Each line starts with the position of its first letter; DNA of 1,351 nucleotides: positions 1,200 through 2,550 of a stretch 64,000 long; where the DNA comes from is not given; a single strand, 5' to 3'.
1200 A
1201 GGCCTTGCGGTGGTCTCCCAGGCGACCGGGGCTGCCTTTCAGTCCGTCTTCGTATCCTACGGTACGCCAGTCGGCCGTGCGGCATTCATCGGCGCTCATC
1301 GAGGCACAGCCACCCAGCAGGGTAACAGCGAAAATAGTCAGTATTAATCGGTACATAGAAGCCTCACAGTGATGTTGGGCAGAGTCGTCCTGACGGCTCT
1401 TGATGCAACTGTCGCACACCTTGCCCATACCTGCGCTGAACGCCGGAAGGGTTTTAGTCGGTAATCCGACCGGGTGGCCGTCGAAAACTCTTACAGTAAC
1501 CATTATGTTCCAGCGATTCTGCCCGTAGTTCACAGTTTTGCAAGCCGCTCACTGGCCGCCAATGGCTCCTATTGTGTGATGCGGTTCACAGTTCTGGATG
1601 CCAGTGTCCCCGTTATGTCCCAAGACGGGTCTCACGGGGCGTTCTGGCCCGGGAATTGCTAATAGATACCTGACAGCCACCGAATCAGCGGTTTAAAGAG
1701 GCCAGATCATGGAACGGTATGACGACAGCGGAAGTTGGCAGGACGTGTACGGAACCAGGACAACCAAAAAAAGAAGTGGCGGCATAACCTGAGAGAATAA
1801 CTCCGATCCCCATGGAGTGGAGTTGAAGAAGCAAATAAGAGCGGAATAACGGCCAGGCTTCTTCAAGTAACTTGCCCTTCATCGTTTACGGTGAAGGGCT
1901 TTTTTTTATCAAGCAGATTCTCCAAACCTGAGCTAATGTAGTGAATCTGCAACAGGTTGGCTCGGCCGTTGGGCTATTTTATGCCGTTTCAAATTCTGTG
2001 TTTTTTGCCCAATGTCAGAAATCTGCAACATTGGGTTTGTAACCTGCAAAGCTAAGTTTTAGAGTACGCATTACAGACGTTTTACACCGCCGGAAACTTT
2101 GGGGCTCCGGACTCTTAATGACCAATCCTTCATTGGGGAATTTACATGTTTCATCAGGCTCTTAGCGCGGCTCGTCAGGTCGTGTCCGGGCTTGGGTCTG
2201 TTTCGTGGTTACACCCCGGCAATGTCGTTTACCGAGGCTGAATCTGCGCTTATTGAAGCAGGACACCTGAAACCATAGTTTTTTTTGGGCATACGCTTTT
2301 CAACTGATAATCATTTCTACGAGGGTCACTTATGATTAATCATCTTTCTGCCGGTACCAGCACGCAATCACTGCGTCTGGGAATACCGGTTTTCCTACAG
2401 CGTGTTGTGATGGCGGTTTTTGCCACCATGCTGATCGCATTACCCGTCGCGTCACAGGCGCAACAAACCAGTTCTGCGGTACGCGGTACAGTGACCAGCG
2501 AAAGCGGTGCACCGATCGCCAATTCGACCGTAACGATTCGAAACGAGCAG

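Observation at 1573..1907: Candidate Csr/Rsm-type CsrA-sponge sRNA in an ORF-free gap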

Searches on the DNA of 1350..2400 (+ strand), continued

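Call 47: search_with_rna_model(model_id=R1, sources=[window, L001, L002, L003, L004, L005, L006, L007, L008, L009, L010, L011, L012, L013, L014, L015, L016, L017, L018, L019, L020, L021, L022, L023, L024, L025, L026, L027, L028, L029, L030, L031, L032, L033, L034, L035, L036, L037, L038, L039, L040, L041, L042, L043], max_evalue=1)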
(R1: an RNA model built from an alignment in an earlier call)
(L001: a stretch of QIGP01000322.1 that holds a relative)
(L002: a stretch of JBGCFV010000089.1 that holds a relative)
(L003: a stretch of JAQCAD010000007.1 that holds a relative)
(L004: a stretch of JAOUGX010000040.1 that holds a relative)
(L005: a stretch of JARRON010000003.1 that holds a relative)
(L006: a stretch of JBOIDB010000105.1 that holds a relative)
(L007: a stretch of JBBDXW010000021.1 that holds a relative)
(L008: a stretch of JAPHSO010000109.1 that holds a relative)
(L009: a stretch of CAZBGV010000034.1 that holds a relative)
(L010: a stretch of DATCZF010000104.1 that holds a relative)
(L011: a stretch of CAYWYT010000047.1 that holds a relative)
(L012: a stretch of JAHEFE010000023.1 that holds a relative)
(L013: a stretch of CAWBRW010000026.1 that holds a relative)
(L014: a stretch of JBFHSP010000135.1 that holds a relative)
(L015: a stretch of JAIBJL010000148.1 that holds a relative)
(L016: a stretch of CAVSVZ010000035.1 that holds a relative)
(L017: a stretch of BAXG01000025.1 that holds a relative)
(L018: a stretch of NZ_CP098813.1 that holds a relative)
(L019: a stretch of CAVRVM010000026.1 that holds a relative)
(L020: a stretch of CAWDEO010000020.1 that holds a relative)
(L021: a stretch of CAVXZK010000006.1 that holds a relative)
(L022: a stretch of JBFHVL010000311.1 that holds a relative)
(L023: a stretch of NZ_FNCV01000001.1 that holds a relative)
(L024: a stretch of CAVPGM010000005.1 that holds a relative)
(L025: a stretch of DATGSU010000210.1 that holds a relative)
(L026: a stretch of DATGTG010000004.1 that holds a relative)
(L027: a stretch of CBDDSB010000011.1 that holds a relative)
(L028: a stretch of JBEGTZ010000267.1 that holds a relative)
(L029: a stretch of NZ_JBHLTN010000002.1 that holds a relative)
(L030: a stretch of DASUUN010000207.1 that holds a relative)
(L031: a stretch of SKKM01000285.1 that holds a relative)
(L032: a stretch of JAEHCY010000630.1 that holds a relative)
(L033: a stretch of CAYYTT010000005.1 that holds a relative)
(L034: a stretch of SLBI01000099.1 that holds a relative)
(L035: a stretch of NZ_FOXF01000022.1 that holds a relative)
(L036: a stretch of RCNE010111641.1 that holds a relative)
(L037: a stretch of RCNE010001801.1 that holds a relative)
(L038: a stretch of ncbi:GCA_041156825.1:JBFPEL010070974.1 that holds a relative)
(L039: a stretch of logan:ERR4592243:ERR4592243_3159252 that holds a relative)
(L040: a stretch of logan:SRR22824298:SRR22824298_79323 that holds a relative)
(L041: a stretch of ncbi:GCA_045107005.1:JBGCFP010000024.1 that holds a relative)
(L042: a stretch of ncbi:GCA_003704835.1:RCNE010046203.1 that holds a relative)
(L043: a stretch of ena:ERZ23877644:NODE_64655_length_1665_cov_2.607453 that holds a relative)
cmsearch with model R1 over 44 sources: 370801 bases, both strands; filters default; matches with E-value up to 1: 14.
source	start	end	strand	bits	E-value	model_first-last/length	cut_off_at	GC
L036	55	179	-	138.4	6.5e-28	1-124/124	no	0.42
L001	3455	3579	-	137.9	8.2e-28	1-124/124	no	0.42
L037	3831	3954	-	133.7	7.1e-27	1-124/124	no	0.48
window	1785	1907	+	133.5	7.7e-27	1-124/124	no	0.45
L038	477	597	-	133.2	9.2e-27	1-124/124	no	0.41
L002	3426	3549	-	131.1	2.7e-26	1-124/124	no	0.49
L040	3502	3626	-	121.4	3.8e-24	1-124/124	no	0.46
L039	1213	1338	-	112.9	2.9e-22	1-124/124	no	0.47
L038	477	511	+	21.9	0.04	83-117/124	no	0.4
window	1866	1957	-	20.5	0.082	1-124/124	no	0.41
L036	1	96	+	20.4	0.086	1-124/124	no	0.48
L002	3335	3467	+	18.9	0.18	1-124/124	no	0.4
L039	1172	1255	+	17.9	0.31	1-124/124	no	0.48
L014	5812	5913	-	17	0.5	1-124/124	no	0.33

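Call 65: build_rna_model(alignment_id=A5, structure=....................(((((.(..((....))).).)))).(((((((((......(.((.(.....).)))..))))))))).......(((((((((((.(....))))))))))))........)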
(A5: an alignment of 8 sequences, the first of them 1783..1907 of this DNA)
Model R2 built from alignment A5 (8 sequences, 132 columns); structure: as given.
model positions 124; base pairs 33; branch points 2; effective number of sequences 1.32; information 0.59 bits per position. Calibrated on 0.2 Mb of random sequence (short: E-values are rough).
structure used (alignment columns):
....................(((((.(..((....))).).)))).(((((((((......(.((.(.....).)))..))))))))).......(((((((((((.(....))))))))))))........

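Call 66: search_with_rna_model(model_id=R2, sources=[window, L001, L002, L036, L037, L038, L039, L040], max_evalue=0.00001, make_alignment=true)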
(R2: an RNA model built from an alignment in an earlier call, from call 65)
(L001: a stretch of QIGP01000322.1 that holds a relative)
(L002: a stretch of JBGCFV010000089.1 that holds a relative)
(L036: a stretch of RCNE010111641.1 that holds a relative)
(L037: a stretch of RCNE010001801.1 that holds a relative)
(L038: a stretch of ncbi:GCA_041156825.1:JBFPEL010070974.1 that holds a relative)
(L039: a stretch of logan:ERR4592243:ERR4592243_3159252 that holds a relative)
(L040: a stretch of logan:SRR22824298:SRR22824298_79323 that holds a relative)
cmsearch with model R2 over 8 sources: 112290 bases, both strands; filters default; matches with E-value up to 0.00001: 8.
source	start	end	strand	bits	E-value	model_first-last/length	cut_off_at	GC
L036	55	179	-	136.1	2.5e-37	1-124/124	no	0.42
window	1785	1907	+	134.7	6.3e-37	1-124/124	no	0.45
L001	3455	3579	-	134.2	8.6e-37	1-124/124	no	0.42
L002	3426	3549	-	130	1.5e-35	1-124/124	no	0.49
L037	3831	3954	-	129.9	1.6e-35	1-124/124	no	0.48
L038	477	597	-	121.6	4.3e-33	1-124/124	no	0.41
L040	3502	3626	-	118.8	2.8e-32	1-124/124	no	0.46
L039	1213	1338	-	109.4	1.5e-29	1-124/124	no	0.47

Alignment A7: 8 matches aligned to the model, 127 columns, each read 5' to 3' on its own strand. Consensus structure (alignment columns), stored with it:
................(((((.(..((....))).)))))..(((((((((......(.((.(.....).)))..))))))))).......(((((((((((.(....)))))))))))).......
